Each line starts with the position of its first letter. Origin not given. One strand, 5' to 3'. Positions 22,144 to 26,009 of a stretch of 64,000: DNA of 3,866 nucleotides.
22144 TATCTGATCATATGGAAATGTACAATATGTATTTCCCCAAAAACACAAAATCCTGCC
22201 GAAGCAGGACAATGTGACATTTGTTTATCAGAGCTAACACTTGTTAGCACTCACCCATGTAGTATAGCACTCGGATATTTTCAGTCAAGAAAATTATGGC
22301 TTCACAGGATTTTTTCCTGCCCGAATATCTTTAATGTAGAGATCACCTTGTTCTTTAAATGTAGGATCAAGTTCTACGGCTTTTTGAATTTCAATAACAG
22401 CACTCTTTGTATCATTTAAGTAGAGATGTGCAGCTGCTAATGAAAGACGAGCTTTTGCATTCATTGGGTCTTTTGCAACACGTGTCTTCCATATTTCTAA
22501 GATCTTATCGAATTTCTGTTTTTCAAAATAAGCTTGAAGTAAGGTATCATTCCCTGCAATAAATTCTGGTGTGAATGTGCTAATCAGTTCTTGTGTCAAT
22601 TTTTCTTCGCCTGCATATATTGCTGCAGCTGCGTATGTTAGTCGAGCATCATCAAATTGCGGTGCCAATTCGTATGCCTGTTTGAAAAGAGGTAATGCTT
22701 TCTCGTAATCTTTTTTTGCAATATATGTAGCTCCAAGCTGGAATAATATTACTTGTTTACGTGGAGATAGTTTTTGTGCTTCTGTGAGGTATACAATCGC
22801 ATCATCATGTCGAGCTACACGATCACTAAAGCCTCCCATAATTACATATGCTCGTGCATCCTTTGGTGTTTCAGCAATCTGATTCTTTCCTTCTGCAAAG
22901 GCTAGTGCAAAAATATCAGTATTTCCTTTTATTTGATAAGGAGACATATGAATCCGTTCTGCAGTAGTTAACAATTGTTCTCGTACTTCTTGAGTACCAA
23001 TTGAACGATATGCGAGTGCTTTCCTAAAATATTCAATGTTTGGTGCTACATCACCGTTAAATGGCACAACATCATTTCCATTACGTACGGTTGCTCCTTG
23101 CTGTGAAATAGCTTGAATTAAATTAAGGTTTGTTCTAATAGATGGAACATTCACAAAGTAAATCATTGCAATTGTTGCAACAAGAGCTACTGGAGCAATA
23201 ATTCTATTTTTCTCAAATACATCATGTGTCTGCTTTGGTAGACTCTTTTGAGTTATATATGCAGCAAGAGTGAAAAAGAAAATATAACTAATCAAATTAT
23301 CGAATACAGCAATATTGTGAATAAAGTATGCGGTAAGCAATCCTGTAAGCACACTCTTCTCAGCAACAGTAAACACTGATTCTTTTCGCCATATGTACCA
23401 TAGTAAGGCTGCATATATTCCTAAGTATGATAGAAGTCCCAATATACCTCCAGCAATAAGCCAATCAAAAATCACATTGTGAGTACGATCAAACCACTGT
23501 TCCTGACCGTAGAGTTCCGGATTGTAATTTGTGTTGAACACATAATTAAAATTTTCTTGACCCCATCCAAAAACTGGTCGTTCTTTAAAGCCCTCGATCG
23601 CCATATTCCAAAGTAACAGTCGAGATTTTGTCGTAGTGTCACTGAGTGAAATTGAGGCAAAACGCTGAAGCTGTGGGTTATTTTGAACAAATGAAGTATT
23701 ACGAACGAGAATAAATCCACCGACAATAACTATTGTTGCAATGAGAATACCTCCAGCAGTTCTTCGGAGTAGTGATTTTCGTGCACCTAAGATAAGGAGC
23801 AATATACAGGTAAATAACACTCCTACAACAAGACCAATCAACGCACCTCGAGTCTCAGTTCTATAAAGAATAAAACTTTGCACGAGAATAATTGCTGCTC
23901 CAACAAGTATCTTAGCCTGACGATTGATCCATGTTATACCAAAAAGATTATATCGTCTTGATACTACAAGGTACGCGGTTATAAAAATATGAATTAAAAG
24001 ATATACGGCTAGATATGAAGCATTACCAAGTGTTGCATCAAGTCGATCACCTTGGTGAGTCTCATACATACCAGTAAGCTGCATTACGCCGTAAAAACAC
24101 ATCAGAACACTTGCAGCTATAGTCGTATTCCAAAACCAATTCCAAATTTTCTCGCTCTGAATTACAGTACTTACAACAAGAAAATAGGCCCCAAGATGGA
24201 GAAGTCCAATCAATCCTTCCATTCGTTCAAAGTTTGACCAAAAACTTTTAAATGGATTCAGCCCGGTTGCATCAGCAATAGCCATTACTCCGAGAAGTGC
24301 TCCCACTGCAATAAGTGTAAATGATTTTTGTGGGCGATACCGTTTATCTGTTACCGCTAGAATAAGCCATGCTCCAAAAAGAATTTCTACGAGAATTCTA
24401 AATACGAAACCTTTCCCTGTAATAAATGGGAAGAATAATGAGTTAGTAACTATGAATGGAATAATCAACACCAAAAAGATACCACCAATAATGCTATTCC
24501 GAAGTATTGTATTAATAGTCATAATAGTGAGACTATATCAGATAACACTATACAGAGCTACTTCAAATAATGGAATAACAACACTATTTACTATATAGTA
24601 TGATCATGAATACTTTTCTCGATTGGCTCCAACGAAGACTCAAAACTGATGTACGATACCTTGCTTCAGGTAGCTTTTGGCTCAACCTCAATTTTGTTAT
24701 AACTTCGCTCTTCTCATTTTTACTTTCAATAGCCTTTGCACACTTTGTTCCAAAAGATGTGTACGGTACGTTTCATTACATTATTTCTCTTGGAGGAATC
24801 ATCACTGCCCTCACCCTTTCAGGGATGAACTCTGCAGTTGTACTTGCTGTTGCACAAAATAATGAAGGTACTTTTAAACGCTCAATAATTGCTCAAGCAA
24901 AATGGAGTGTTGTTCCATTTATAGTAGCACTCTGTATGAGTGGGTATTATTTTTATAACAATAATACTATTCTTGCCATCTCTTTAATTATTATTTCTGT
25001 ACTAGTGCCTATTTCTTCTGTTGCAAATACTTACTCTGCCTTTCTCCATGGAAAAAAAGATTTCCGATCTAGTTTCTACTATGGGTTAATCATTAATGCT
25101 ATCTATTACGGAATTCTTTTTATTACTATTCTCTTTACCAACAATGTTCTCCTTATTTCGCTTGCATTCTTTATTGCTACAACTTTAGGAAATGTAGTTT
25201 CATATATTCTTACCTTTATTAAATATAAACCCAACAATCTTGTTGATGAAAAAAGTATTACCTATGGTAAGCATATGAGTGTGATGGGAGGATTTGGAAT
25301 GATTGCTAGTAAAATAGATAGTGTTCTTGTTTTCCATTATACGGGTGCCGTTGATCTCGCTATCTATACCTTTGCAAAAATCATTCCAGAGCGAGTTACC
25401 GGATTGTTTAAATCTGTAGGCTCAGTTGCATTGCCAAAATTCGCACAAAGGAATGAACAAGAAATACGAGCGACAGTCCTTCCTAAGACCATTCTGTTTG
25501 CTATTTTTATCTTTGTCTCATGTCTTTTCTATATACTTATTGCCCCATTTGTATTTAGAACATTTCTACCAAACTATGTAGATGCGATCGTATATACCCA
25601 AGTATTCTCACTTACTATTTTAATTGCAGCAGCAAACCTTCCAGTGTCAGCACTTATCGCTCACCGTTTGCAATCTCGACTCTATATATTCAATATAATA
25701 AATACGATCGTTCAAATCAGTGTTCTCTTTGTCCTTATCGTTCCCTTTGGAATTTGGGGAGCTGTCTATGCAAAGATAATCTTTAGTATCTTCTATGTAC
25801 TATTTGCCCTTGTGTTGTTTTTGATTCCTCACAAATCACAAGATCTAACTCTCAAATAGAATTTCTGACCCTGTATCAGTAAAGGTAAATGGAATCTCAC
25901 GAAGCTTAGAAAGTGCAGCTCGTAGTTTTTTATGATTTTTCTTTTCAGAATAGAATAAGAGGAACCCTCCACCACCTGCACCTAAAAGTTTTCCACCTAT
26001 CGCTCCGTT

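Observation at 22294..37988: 16-kb surface-glycan cluster combining a GDP-heptose pathway, six GT-B glycosyltransferases and three methyltransferases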

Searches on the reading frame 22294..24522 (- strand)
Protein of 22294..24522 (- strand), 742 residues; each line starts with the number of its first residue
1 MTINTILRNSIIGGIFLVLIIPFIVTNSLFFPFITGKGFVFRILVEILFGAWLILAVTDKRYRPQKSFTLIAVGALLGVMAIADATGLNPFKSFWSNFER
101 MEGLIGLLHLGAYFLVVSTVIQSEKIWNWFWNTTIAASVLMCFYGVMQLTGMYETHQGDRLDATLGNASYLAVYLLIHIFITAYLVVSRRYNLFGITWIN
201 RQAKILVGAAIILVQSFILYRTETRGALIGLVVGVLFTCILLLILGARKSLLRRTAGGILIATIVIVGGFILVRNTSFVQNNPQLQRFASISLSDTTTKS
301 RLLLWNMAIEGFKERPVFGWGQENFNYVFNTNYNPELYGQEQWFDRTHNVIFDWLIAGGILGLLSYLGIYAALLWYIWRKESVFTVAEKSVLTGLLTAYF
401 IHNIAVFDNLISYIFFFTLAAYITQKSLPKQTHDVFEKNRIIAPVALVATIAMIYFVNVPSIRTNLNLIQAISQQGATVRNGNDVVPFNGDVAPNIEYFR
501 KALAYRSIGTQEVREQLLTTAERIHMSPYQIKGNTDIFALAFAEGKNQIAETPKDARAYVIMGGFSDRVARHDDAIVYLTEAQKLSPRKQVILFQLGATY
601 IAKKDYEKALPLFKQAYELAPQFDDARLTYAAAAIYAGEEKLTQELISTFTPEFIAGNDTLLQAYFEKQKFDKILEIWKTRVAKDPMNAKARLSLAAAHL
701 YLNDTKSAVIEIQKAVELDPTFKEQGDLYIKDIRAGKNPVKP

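Call 3: search_protein_families(library=pfam, proteins=[window:22294-24522:-], max_evalue=0.01)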
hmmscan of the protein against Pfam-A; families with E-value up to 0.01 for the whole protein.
window:22294-24522:- (742 aa): 13 families
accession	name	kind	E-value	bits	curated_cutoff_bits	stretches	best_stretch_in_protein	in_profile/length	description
PF04932.20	Wzy_C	-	1.6e-21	77.1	31.7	1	211-367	2-149/149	O-Antigen ligase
PF07719.23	TPR_2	-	3.9e-12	45.7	27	1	592-622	3-33/34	Tetratricopeptide repeat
PF13181.12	TPR_8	-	7.5e-12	44.8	25.7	1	592-622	3-33/34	Tetratricopeptide repeat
PF14559.12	TPR_19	-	4.7e-10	40.1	25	1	601-638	2-39/68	Tetratricopeptide repeat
PF00515.34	TPR_1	-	1.5e-09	37.7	27.8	1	592-623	3-34/34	Tetratricopeptide repeat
PF13424.12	TPR_12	-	1.9e-09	38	30.1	1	571-621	18-76/77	Tetratricopeptide repeat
PF23914.1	TPR_CcmH_CycH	-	7.8e-09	36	42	1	596-642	56-102/158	Cytochrome c-type biogenesis protein H TPR domain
PF13428.12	TPR_14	-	4.2e-08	33.5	23.5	1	593-632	4-43/44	Tetratricopeptide repeat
PF13432.12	TPR_16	-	7.9e-06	26.7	32.7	0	571-622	12-63/65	Tetratricopeptide repeat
PF13431.12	TPR_17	-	5.4e-05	23.6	24.4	0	584-610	7-33/34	Tetratricopeptide repeat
PF13414.12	TPR_11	-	9.7e-05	22.4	26.8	0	598-627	2-31/42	TPR repeat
PF13176.12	TPR_7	-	0.00038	20.8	27.9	1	593-625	2-34/36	Tetratricopeptide repeat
PF12895.13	ANAPC3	-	0.0025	18.5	27.2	0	571-637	4-69/82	Anaphase-promoting complex, cyclosome, subunit 3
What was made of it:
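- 22294..24522 (-): Wzy_C (O-antigen ligase/polymerase family) membrane protein with a C-terminal TPR domain, 742 aa. Pfam gives Wzy_C at 77.1 bits (cutoff 31.7) over residues 211-367, plus TPR families over residues 550-725 (call 3).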

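Call 5: search_protein_families(library=ncbifam, proteins=[window:22294-24522:-], max_evalue=0.001)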
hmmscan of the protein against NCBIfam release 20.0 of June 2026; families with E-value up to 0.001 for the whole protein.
window:22294-24522:- (742 aa): 11 families
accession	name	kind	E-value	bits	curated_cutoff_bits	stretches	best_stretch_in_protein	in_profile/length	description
TIGR00947.1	2A73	equivalog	1.5e-13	50.6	366.4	1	32-375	34-363/425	IctB family putative bicarbonate transporter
TIGR02917.1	PEP_TPR_lipo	equivalog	9.8e-13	46.9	312.2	1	552-722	325-498/899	XrtA/PEP-CTERM system TPR-repeat protein PrsT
NF040959.1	MamA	equivalog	6.5e-12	45.3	200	1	539-619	122-202/204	magnetosome protein MamA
TIGR02521.1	type_IV_pilW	equivalog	3.1e-06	26.9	154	0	549-645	58-153/234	type IV pilus biogenesis/stability protein PilW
NF008391.2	PRK11189.1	equivalog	1.6e-05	24.5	250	1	563-651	72-160/297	lipoprotein NlpI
NF033920.0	C39_PA2778_fam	equivalog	1.7e-05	24.4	150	1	569-648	169-248/255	PA2778 family cysteine peptidase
TIGR03939.1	PGA_TPR_OMP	equivalog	2.5e-05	22.7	366.65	0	661-722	92-153/800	poly-beta-1,6 N-acetyl-D-glucosamine export porin PgaA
NF047558.1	TPR_END_plus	domain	5.3e-05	23.1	32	0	695-725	5-35/56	TPR end-of-group domain-containing protein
NF052415.1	T3SS_chap_SctY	equivalog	6.8e-05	23.3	70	0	585-649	1-65/106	type III secretion apparatus assembly chaperone SctY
NF047371.1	FlcA_CTERM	equivalog_domain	6.8e-05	21.5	300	1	536-638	418-521/646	periplasmic flagellar collar protein FlcA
NF047481.1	lipo_LIC12587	subfamily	0.00028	20.4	200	0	569-641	71-145/213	LIC12587 family lipoprotein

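Call 47: search_solved_structures(query=window:22294-24522:-, max_evalue=0.01)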
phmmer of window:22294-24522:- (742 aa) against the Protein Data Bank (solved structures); distinct sequences matched with E-value up to 0.01: 37.
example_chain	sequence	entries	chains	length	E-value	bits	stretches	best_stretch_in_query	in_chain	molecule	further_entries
9qhb_A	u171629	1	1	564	3.1e-38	134.6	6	553-724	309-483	Engineered tetratricopeptide repeat protein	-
8bu0_A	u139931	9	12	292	1.3e-19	73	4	553-627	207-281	Consensus tetratricopeptide repeat protein | Crystal structure of an 8-repeat consensus TPR superhelix with Zinc. | Monomer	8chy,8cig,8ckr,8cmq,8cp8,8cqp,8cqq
9qhc_A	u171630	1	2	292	2.7e-16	62.1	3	553-627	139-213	Engineered tetratricopeptide repeat protein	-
8ch0_A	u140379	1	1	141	2.6e-10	42.3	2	553-622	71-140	Consensus tetratricopeptide repeat protein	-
2fo7_A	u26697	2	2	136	3.8e-10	41.8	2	553-622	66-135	SYNTHETIC CONSENSUS TPR PROTEIN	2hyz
9gzg_A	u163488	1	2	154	1.3e-09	40.1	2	553-628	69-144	Engineered CTPR protein with glutamic acids for conductivity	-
1na0_A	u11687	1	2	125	2e-09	39.4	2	553-627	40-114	designed protein CTPR3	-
1w3b_A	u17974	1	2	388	7.6e-09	37.5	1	551-724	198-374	UDP-N-ACETYLGLUCOSAMINE--PEPTIDE N-ACETYLGLUCOSAMINYLTRANSFERASE 110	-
6eou_A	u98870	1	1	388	2.7e-08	35.7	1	551-724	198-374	UDP-N-acetylglucosamine--peptide N-acetylglucosaminyltransferase 110 kDa subunit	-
3kd7_A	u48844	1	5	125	2.9e-08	35.6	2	661-722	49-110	CTPR390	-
2wqh_A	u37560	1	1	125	2.9e-08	35.6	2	553-628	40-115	CTPR3Y3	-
7ntf_A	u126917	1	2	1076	4.8e-08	34.8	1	548-724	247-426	Isoform 1 of UDP-N-acetylglucosamine--peptide N-acetylglucosaminyltransferase 110 kDa subu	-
7yeh_B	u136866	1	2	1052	5.6e-08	34.6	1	551-724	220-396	UDP-N-acetylglucosamine--peptide N-acetylglucosaminyltransferase 110 kDa subunit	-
7yea_A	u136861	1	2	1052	5.6e-08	34.6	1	552-724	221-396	UDP-N-acetylglucosamine--peptide N-acetylglucosaminyltransferase 110 kDa subunit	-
7obi_A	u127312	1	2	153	1.3e-07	33.5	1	555-624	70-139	CTPR-rv4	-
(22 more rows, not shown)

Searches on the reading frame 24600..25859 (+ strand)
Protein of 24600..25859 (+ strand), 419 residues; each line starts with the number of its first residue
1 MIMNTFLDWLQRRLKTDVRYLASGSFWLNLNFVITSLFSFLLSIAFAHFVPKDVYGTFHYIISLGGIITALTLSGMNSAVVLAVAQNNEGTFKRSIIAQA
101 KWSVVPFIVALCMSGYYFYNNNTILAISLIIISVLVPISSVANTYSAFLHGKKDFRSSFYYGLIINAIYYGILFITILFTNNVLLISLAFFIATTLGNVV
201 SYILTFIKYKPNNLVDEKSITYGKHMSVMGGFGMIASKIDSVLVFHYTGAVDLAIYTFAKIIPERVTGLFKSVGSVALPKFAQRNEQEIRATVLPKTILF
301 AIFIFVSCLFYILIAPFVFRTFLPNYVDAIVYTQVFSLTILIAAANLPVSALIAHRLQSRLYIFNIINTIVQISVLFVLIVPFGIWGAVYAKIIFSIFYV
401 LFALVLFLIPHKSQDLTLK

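Call 3: search_protein_families(library=pfam, proteins=[window:24600-25859:+], max_evalue=0.01)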
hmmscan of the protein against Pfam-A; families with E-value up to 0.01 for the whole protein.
window:24600-25859:+ (419 aa): 1 family
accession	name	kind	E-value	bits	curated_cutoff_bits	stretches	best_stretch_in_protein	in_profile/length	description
PF01943.22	Polysacc_synt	-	6.3e-13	49.2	28.2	1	22-283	2-272/274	Polysaccharide biosynthesis protein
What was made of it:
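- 24600..25859 (+): Wzx-type (MOP superfamily) flippase, 419 aa. Pfam Polysacc_synt at 49.2 bits (cutoff 28.2) (call 3).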

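Call 5: search_protein_families(library=ncbifam, proteins=[window:24600-25859:+], max_evalue=0.001)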
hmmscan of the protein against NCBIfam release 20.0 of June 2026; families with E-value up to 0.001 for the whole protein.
window:24600-25859:+ (419 aa): 0 families

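Call 48: search_solved_structures(query=window:24600-25859:+, max_evalue=1)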
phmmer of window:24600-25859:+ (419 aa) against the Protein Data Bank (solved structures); distinct sequences matched with E-value up to 1: 0.
